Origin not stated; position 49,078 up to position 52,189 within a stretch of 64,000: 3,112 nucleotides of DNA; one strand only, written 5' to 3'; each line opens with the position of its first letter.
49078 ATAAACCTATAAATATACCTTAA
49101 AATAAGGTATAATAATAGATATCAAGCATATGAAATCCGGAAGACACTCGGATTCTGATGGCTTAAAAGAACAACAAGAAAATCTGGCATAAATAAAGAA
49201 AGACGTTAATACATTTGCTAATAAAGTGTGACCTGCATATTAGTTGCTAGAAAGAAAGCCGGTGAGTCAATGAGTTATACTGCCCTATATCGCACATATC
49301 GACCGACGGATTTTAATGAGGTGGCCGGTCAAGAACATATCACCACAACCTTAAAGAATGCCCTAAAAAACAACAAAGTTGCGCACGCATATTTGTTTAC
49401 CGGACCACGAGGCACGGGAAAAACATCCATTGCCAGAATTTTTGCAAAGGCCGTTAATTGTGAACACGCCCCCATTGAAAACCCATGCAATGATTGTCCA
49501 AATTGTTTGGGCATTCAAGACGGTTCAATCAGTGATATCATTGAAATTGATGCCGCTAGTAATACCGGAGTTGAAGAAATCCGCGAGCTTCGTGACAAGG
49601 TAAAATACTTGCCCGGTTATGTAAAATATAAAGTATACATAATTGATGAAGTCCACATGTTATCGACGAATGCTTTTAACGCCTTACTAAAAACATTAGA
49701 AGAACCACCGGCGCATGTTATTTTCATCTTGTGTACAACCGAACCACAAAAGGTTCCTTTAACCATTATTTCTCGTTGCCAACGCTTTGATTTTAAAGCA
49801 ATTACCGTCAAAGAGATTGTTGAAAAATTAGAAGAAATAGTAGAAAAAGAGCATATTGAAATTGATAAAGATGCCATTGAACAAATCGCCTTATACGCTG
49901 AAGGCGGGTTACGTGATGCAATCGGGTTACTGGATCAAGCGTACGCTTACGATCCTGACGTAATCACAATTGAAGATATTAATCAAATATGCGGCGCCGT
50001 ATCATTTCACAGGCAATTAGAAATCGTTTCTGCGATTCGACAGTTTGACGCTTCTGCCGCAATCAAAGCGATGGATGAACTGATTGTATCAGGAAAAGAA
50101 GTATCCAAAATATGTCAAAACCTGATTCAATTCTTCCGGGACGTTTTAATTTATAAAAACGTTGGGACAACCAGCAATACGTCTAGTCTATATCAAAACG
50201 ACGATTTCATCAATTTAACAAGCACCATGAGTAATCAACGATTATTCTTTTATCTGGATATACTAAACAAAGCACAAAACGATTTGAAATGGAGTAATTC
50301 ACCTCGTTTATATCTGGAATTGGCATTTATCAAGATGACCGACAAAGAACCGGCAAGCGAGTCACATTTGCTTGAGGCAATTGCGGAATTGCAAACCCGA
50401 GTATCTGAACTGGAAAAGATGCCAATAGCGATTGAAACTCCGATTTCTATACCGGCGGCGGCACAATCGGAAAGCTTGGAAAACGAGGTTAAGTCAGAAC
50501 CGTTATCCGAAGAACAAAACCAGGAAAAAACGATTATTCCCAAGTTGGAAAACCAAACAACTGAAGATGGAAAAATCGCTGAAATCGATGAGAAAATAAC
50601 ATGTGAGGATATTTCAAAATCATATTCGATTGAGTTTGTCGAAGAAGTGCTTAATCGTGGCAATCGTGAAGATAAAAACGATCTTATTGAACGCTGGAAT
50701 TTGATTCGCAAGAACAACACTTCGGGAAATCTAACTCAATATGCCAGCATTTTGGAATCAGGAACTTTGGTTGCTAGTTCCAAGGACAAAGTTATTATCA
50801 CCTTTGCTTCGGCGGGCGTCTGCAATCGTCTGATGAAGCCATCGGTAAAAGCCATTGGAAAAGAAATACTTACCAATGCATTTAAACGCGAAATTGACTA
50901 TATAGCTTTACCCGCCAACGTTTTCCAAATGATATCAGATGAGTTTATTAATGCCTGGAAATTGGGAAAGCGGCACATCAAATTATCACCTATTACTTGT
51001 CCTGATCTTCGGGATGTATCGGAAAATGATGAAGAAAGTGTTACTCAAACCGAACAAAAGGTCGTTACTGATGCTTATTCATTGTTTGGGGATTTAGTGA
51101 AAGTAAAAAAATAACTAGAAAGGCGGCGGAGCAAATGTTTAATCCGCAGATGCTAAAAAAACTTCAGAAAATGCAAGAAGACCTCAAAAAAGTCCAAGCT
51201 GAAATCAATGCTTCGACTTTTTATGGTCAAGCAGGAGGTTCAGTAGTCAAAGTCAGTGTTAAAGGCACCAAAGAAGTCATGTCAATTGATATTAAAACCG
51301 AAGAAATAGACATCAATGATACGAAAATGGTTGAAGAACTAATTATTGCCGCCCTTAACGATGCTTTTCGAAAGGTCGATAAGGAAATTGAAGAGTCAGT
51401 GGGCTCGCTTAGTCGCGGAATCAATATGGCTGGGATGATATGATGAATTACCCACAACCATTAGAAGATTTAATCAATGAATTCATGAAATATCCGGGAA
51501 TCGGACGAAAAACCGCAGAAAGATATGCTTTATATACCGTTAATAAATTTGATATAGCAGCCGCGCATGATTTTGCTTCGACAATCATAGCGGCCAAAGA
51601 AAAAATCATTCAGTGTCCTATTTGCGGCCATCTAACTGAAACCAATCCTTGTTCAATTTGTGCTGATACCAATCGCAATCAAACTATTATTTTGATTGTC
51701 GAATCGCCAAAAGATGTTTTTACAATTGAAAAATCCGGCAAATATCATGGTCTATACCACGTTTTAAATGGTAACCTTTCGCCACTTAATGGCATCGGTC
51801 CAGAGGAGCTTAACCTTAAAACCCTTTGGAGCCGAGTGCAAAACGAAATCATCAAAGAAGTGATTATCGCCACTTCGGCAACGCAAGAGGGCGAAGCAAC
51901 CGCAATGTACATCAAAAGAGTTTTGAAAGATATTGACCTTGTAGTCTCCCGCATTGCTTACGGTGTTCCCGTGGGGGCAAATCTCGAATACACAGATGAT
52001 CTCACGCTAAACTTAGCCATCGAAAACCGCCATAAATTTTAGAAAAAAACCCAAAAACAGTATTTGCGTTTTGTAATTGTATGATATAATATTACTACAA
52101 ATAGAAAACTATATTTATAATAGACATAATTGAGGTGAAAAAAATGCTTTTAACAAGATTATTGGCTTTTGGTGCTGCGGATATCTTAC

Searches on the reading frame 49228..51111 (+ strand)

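Call 13: search_protein_families(library=pfam, proteins=[window:49228-51111:+], max_evalue=0.001)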
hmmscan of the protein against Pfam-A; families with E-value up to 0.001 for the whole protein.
window:49228-51111:+ (628 aa): 13 families
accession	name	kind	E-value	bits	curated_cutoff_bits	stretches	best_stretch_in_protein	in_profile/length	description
PF13177.12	DNA_pol3_delta2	-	1e-48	165.8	27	1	34-192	1-160/161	DNA polymerase III, delta subunit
PF00004.35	AAA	-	1.2e-14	55.4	21.2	1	56-188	2-124/131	ATPase family associated with various cellular activities (AAA)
PF12169.13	DNA_pol3_gamma3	-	1.3e-13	51.3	24.4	1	247-372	2-129/143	DNA polymerase III subunits gamma and tau domain III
PF22608.2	DNAX_ATPase_lid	-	1.3e-12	47.8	27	1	196-241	1-46/49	DNA polymerase III clamp loader subunit, ATPase lid domain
PF05496.18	RuvB_N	-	6.9e-07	29.6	27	1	25-80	2-61/159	Holliday junction DNA helicase RuvB P-loop domain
PF07728.20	AAA_5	-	2.2e-06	28.2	22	1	56-162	3-95/139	AAA domain (dynein-related subfamily)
PF13401.12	AAA_22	-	8.2e-06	26.6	27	1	55-169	8-123/130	AAA domain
PF13604.12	AAA_30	-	1.2e-05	25.6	27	1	55-167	21-122/191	AAA domain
PF06068.19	TIP49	-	1.5e-05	24.8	23.8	0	136-167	277-308/347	TIP49 P-loop domain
PF21960.2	RCF1-5-like_lid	-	6.2e-05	23.3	27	1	200-235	2-38/43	RCF1/5-like, AAA+ ATPase lid domain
PF13191.12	AAA_16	-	0.00051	21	32.6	0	32-91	2-68/167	AAA ATPase domain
PF04851.21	ResIII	-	0.00051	20.4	22.5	0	34-76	7-47/164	Type III restriction enzyme, res subunit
PF13245.12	AAA_19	-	0.00076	20.1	25.1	0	133-167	90-123/134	AAA domain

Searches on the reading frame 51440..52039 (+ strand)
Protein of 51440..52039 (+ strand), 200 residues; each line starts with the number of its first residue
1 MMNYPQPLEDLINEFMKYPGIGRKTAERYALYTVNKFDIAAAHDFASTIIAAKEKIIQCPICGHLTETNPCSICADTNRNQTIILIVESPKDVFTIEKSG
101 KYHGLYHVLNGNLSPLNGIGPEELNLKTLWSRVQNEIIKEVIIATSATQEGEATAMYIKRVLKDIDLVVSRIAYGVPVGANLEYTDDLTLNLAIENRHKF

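Call 13: search_protein_families(library=pfam, proteins=[window:51440-52039:+], max_evalue=0.001)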
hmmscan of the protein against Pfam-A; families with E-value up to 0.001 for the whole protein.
window:51440-52039:+ (200 aa): 5 families
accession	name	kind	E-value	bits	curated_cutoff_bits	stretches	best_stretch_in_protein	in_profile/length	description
PF13662.12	Toprim_4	-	6.9e-26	90.7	25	1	84-173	3-85/85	Toprim domain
PF01751.28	Toprim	-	1.3e-11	44.9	23.1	1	84-164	2-82/96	Toprim domain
PF21175.2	RecR_C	-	1.8e-09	37.2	22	1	175-197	1-23/24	RecR, C-terminal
PF21176.3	RecR_HhH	-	4.6e-08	33.2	27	1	8-52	1-44/45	RecR, helix-hairpin-helix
PF02132.21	RecR_ZnF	-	2.5e-07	30.7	22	1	58-76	3-21/21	RecR, Cys4-zinc finger domain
